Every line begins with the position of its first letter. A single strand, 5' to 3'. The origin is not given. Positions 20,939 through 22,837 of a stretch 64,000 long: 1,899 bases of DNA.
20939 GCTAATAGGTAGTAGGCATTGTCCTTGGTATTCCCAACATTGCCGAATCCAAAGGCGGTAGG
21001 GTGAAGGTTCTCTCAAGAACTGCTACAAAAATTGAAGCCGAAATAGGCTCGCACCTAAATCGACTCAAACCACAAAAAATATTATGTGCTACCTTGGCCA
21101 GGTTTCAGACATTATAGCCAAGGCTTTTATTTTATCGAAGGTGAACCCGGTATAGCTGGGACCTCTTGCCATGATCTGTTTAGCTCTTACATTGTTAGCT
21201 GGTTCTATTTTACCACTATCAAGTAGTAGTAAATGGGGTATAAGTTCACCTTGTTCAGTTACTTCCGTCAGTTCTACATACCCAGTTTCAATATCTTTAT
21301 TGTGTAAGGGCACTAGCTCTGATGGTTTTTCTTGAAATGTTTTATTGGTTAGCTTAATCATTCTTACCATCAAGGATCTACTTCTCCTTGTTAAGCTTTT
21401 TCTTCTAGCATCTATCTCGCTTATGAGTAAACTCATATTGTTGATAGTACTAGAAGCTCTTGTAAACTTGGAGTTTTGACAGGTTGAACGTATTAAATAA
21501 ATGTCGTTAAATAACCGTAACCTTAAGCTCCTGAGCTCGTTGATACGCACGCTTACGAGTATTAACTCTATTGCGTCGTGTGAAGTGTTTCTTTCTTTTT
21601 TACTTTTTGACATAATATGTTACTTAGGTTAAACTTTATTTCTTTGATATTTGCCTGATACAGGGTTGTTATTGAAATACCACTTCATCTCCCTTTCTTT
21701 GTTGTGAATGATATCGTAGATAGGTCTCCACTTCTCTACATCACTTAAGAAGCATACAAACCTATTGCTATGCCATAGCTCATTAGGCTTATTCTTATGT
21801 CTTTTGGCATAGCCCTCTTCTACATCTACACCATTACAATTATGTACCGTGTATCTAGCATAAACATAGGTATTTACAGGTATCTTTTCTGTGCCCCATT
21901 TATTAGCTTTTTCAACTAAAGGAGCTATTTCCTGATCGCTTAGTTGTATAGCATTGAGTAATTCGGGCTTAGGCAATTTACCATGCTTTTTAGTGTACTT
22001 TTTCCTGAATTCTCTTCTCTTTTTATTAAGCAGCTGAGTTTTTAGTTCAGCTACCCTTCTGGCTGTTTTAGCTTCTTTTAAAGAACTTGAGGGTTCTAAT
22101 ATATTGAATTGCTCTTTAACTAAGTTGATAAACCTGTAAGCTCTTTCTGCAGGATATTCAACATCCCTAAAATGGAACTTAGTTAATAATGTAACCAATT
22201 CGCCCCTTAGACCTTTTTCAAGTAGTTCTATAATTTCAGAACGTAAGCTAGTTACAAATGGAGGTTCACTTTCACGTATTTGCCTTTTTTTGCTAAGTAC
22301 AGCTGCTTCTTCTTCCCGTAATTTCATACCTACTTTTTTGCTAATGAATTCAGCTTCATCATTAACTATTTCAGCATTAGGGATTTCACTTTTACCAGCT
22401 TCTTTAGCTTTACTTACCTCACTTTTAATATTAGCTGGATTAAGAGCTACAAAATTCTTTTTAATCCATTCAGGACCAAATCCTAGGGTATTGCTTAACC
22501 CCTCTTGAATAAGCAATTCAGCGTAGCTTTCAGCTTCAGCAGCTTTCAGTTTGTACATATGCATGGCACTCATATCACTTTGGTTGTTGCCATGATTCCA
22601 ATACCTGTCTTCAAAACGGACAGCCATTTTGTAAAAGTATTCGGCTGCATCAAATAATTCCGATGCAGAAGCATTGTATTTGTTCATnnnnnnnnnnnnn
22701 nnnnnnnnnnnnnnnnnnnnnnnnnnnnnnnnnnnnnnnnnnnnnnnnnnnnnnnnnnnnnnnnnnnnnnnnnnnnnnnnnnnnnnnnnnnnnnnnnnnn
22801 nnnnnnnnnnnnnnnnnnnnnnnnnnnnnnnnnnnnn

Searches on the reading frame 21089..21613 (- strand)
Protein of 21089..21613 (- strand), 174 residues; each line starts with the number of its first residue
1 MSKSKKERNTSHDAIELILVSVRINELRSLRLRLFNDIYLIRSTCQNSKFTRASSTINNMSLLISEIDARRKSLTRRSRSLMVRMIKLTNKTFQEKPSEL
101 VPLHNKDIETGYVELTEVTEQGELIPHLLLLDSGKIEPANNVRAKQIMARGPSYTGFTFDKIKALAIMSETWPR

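Call 10: search_protein_families(library=phrogs, proteins=[window:21089-21613:-], max_evalue=0.001)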
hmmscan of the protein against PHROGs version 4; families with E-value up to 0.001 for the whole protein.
window:21089-21613:- (174 aa): 0 families

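Call 12: find_related_loci(query=window:21089-21613:-, collection=viral_contigs, flank=6000)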
Query window:21089-21613:- (174 aa) in viral_contigs; peptide patterns used: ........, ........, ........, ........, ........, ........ (x = any residue, [..] = any of these).
16 stretches matched a pattern, but none encodes a relative of the query by tblastn (E <= 1e-3).

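Call 14: find_encoding_contigs(protein=window:21089-21613:-, flank=10000, max_places=10)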
Protein window:21089-21613:- (174 aa): 3 contigs read that carry it; 3 places shown.
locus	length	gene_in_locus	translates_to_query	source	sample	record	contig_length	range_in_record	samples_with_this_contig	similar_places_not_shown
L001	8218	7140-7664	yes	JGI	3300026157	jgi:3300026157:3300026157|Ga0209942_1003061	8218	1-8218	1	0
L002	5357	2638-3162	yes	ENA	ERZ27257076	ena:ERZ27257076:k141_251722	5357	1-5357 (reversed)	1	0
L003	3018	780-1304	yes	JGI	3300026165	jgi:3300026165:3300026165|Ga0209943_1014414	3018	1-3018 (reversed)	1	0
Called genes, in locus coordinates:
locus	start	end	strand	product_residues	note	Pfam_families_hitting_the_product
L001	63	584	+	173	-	-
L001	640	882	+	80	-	-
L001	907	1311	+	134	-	-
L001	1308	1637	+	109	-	-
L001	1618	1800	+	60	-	-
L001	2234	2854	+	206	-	-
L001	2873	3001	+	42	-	-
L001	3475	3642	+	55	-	-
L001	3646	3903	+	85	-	-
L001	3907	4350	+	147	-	-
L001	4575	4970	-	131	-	-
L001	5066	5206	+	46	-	-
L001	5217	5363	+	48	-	-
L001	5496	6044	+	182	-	-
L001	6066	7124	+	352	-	-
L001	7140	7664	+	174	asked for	-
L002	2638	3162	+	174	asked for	-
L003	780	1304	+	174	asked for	-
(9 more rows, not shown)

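Call 18: search_protein_families(library=pfam, proteins=[window:21089-21613:-], max_evalue=0.01)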
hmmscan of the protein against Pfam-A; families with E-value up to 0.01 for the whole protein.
window:21089-21613:- (174 aa): 0 families

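Call 24: list_cluster_members(proteins=[P0001, window:21089-21613:-, window:19462-19776:-, window:51562-56394:+])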
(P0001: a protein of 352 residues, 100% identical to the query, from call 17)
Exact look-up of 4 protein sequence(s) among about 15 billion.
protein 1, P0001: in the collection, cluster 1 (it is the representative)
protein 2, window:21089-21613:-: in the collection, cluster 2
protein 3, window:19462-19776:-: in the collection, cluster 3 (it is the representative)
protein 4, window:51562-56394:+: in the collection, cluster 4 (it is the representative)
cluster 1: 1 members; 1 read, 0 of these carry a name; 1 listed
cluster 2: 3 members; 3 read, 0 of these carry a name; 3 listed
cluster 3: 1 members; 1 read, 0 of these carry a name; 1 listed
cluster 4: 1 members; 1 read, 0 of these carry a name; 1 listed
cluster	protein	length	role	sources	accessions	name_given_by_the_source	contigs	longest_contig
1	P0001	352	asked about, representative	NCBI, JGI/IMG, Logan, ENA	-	-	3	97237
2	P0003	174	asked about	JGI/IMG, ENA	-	-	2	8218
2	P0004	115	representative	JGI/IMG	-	-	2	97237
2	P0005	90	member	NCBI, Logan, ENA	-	-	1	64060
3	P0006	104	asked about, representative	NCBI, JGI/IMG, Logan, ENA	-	-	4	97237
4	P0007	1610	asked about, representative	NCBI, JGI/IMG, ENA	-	-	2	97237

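Call 41: find_related_loci(query=A1, collection=viral_contigs, flank=10000)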
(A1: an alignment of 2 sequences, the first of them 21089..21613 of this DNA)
Query A1 (174 aa) in viral_contigs; peptide patterns used: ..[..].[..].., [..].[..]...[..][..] (x = any residue, [..] = any of these).
449 stretches matched a pattern, but none encodes a relative of the query by tblastn (E <= 1e-3).

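Call 49: search_protein_representatives(protein=window:21089-21613:-)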
Query: 174 residues. Proteins with E-value up to 0.001 (for the whole library): 11; up to 1e-10: 8; up to 1e-30: 4. The best 11 are listed.
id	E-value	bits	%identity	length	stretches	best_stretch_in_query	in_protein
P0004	8.5e-67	240.1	100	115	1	60-174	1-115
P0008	6.6e-44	165.8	54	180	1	4-173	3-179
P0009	1.3e-35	138.9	50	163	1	6-168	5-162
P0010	1.1e-32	129.3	47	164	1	14-168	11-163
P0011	2.9e-22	95.5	40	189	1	15-150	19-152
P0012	2.4e-21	92.5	35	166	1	9-156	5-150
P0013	5.9e-18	81.5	35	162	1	14-162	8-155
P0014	7.0e-13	65.0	33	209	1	9-147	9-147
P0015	1.5e-08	50.9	28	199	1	14-150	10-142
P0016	2.1e-08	50.5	30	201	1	12-170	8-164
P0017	3.0e-06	43.5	34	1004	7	49-108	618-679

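Call 51: find_related_loci(query=A2, collection=viral_contigs, flank=6000)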
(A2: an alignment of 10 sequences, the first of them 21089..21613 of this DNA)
Query A2 (174 aa) in viral_contigs; peptide patterns used: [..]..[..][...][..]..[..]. (x = any residue, [..] = any of these).
261 stretches matched a pattern; 1 encode a relative of the query (tblastn E <= 1e-3); 1 distinct loci.
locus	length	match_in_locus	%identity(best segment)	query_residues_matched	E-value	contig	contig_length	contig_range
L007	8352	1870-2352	30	14-169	9e-23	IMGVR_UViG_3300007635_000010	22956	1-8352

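Call 63: find_encoding_contigs(protein=P0008, flank=10000)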
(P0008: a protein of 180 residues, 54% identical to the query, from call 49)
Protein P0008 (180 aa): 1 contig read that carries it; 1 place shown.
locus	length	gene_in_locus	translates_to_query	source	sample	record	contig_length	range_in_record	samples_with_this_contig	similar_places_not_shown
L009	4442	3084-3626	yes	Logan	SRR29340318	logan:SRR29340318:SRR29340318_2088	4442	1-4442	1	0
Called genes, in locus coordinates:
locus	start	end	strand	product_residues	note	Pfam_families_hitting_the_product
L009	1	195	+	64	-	?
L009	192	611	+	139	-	-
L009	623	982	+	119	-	-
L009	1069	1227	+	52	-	-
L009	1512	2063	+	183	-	-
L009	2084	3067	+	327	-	-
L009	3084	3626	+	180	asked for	-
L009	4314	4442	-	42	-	?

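Call 64: find_encoding_contigs(protein=P0009, flank=10000)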
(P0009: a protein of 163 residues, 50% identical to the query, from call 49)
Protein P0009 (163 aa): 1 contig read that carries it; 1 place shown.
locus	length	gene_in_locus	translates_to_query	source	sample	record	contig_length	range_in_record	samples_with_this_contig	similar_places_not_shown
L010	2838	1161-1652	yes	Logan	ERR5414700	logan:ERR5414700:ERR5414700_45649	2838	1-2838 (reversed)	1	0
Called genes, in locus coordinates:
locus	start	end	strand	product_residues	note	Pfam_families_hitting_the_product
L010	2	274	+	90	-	?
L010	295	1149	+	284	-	-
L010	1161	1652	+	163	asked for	-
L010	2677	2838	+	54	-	?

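Call 67: find_encoding_contigs(protein=P0011, flank=10000)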
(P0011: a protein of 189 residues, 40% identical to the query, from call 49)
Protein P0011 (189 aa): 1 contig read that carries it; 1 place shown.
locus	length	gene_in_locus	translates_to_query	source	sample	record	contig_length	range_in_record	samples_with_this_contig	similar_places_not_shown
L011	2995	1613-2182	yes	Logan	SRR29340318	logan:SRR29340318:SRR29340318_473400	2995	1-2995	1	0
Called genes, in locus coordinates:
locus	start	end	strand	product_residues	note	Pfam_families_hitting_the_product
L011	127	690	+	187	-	-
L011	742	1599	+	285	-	-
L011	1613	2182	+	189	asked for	-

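Call 68: find_encoding_contigs(protein=P0012, flank=10000)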
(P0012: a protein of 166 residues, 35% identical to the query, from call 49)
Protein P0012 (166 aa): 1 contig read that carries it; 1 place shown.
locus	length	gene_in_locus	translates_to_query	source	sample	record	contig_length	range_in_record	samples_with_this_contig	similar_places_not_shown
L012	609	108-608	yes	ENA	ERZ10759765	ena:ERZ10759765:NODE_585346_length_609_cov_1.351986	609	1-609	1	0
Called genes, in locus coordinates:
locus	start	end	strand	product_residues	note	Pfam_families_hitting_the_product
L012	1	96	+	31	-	?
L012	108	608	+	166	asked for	?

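Call 69: find_encoding_contigs(protein=P0013, flank=10000)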
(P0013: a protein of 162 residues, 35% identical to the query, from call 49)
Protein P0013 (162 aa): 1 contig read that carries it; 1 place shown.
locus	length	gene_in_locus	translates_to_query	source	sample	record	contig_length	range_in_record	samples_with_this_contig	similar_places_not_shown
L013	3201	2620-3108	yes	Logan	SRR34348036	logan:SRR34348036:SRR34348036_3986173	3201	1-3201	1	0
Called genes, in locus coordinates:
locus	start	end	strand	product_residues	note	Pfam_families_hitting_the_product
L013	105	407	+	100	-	-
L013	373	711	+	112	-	-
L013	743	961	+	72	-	-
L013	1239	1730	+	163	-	-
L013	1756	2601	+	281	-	-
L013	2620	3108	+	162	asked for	-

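Call 76: find_related_loci(query=A5, collection=metagenome_contigs, flank=4000)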
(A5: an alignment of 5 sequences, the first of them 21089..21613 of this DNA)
Query A5 (174 aa) in metagenome_contigs; peptide patterns used: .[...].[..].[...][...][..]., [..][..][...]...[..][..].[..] (x = any residue, [..] = any of these).
266 stretches matched a pattern, but none encodes a relative of the query by tblastn (E <= 1e-3).

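Call 77: find_encoding_contigs(protein=P0014, flank=6000)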
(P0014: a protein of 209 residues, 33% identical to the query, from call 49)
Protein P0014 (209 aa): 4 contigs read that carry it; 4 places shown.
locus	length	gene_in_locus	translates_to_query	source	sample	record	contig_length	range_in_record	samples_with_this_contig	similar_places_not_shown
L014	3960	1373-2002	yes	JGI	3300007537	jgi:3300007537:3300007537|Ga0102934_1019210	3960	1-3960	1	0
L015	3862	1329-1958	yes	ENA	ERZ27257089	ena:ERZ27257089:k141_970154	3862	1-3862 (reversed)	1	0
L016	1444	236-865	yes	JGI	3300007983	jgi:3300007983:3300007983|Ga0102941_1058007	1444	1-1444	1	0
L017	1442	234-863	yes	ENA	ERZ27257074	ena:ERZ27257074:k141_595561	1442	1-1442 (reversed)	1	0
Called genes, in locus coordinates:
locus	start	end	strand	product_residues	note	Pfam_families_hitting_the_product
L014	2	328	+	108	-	?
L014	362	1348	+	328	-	-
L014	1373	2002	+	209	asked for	-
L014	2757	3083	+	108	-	-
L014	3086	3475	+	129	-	-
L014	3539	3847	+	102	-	PF00313:CSD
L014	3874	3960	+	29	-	?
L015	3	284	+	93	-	?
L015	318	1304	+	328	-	-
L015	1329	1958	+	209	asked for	-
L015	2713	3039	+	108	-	-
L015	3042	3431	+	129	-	-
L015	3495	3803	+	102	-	PF00313:CSD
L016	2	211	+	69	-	?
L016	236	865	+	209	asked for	-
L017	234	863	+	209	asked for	-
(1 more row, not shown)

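Call 78: find_encoding_contigs(protein=P0015, flank=6000)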
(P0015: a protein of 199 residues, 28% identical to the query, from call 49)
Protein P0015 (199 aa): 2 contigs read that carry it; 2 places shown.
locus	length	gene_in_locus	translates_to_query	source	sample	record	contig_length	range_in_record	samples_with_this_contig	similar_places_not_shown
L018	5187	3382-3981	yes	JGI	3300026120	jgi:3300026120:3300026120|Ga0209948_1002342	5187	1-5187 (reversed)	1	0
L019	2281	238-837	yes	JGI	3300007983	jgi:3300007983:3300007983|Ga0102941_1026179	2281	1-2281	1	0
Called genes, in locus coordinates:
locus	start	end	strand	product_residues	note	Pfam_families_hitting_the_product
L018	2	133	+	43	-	?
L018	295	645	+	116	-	-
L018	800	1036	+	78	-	-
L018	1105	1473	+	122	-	-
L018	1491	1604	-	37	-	-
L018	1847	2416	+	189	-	-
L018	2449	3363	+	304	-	-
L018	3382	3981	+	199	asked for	-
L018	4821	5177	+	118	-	-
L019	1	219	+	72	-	?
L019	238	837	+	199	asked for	-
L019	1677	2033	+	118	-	-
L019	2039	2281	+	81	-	?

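Call 79: find_encoding_contigs(protein=P0016, flank=6000)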
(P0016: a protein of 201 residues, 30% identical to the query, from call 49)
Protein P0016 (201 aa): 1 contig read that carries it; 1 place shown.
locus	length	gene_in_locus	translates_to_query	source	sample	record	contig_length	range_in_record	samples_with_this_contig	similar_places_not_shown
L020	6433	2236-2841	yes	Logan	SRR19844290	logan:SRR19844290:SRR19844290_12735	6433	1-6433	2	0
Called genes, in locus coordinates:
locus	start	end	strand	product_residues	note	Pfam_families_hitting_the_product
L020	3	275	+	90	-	?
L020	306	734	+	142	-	-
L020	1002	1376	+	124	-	-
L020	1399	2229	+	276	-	PF17241:Retrotran_gag_4 (faint)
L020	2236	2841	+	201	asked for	-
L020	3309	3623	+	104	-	-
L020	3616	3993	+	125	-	-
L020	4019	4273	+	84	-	PF00313:CSD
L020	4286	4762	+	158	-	-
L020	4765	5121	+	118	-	-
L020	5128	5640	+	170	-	-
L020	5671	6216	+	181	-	-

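Call 101: search_dna_similar(query=P0014, collection=phages, mode=protein, max_evalue=0.001)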
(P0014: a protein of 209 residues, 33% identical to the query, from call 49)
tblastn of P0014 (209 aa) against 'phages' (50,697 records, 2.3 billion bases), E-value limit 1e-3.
No match.

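Call 102: search_dna_similar(query=window:21089-21613:-, collection=phages, mode=protein, max_evalue=0.001)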
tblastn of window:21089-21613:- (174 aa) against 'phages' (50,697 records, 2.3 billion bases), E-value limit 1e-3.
No match.

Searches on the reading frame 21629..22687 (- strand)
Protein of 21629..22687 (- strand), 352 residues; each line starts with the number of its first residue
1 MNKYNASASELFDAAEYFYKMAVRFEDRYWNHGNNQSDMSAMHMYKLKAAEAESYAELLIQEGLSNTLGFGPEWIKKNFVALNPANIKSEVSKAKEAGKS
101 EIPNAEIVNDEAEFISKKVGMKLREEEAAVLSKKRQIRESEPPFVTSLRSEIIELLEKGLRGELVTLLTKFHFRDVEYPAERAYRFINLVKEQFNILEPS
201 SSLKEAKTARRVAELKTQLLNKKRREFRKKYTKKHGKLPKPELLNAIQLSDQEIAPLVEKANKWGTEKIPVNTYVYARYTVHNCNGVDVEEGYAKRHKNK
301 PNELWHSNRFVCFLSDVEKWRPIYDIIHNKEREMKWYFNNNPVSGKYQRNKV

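Call 10: search_protein_families(library=phrogs, proteins=[window:21629-22687:-], max_evalue=0.001)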
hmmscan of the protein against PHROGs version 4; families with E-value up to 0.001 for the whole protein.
window:21629-22687:- (352 aa): 0 families

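Call 17: find_homologous_proteins(query=window:21629-22687:-, max_evalue=0.001)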
Query window:21629-22687:- (352 aa): 2 proteins with E <= 0.001 among 2553 candidates.
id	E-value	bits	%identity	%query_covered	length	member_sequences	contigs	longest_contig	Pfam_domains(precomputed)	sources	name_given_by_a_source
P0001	1.8e-231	785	100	100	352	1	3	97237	-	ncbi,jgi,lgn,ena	-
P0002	1.2e-41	161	34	66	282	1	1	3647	-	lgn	-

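Call 18: search_protein_families(library=pfam, proteins=[window:21629-22687:-], max_evalue=0.01)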
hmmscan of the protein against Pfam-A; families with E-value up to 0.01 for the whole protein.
window:21629-22687:- (352 aa): 0 families

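Call 19: find_encoding_contigs(protein=P0002, flank=10000)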
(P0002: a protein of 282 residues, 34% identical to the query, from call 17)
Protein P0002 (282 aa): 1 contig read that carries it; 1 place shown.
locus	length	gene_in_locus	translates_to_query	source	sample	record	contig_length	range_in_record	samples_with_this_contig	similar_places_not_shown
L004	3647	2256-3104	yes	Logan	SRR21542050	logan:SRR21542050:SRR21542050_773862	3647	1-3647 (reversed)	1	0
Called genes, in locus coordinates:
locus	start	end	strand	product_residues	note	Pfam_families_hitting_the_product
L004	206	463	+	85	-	-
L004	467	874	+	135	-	-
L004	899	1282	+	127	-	-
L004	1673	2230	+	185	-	-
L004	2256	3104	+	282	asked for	-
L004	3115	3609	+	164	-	-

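Call 20: find_encoding_contigs(protein=P0001, flank=10000, max_places=10)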
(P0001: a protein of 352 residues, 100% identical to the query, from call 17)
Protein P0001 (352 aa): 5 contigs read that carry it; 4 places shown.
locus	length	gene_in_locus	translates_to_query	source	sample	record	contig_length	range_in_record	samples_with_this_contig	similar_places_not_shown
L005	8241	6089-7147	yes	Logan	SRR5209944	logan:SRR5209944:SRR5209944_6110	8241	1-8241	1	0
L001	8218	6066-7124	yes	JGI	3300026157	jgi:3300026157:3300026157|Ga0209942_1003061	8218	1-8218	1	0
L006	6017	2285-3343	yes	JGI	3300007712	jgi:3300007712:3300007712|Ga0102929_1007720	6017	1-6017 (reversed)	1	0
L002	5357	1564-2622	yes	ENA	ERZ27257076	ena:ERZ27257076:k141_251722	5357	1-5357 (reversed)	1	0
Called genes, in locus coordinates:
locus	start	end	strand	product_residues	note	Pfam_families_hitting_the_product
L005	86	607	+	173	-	-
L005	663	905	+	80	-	-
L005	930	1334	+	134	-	-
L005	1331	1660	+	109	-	-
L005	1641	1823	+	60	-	-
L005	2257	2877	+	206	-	-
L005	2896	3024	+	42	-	-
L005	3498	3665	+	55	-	-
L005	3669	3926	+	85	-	-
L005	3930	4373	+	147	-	-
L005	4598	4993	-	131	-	-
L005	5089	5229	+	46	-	-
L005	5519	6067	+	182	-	-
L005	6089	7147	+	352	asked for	-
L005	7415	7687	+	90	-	-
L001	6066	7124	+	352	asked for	-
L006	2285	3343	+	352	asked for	-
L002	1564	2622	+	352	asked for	-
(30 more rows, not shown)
